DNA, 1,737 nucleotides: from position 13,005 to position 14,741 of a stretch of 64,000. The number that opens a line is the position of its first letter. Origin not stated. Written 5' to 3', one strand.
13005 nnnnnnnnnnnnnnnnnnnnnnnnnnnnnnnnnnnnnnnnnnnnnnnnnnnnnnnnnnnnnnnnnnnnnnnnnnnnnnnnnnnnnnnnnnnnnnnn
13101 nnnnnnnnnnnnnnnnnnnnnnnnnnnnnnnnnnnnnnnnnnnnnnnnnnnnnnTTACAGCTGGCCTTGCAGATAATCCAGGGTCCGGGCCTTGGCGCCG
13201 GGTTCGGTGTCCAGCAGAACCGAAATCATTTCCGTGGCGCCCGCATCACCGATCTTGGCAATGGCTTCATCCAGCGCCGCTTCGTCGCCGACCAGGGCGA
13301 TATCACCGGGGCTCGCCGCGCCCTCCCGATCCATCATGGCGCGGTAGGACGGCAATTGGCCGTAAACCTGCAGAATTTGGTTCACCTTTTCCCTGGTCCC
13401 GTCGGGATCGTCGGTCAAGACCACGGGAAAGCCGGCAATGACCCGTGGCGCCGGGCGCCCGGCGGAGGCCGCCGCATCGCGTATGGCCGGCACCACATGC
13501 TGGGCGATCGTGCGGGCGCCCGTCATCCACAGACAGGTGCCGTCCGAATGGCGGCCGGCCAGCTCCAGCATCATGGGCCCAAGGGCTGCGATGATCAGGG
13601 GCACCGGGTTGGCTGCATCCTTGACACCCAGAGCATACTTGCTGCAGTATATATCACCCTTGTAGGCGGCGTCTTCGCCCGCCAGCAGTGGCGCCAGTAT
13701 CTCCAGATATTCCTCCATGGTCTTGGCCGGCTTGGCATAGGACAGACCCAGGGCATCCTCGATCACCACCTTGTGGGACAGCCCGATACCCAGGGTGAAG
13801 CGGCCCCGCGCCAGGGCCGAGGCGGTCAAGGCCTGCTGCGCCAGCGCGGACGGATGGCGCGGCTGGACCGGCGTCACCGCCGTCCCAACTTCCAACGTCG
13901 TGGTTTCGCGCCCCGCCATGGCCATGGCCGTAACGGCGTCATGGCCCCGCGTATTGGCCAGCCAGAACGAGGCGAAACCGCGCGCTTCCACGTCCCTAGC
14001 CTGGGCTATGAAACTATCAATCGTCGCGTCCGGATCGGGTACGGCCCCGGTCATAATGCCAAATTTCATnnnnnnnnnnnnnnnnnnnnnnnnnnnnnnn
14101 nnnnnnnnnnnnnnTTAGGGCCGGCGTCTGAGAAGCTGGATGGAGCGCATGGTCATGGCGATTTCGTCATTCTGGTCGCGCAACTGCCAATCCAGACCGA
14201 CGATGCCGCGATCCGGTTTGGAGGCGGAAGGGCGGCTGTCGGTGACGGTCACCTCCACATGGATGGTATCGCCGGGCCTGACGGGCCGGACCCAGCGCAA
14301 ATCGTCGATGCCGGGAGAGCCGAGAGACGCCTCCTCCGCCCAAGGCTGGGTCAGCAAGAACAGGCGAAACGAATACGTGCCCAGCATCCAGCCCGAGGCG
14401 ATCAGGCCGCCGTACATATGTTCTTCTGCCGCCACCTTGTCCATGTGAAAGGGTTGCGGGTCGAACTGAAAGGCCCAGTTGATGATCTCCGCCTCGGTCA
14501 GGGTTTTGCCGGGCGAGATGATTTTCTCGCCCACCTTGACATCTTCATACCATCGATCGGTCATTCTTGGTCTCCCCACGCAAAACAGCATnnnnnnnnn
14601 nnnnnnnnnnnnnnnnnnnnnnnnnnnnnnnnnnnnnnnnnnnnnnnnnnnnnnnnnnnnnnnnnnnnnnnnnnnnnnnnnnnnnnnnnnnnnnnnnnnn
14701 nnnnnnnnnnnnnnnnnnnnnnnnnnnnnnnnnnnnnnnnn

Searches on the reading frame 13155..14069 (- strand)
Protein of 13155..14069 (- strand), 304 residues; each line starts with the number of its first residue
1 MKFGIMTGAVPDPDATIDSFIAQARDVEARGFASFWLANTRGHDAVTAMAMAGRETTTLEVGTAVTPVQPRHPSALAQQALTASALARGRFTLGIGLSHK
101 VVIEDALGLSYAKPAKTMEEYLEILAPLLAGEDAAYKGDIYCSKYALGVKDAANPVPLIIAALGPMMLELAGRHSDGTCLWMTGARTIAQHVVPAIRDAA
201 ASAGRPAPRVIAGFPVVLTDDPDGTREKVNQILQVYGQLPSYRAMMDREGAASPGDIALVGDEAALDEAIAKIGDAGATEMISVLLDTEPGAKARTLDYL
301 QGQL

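Call 34: search_protein_families(library=pfam, max_evalue=0.00001, proteins=[window:13155-14069:-])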
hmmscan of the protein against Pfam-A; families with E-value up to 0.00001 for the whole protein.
window:13155-14069:- (304 aa): 1 family
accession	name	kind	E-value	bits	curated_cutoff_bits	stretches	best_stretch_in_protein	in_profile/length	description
PF00296.26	Bac_luciferase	-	3.3e-52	178.2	27.9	1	1-256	1-265/314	Luciferase-like monooxygenase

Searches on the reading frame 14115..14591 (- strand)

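Call 34: search_protein_families(library=pfam, max_evalue=0.00001, proteins=[window:14115-14591:-])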
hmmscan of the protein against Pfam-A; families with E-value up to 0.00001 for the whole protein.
window:14115-14591:- (158 aa): 2 families
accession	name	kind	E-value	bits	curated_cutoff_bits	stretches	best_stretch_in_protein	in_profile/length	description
PF01575.25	MaoC_dehydratas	-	1.5e-15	57.3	27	1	21-123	7-108/123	MaoC like domain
PF19315.5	MC_hydratase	-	7.6e-06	25.7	26.5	0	93-147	101-157/353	Mesaconyl-CoA hydratase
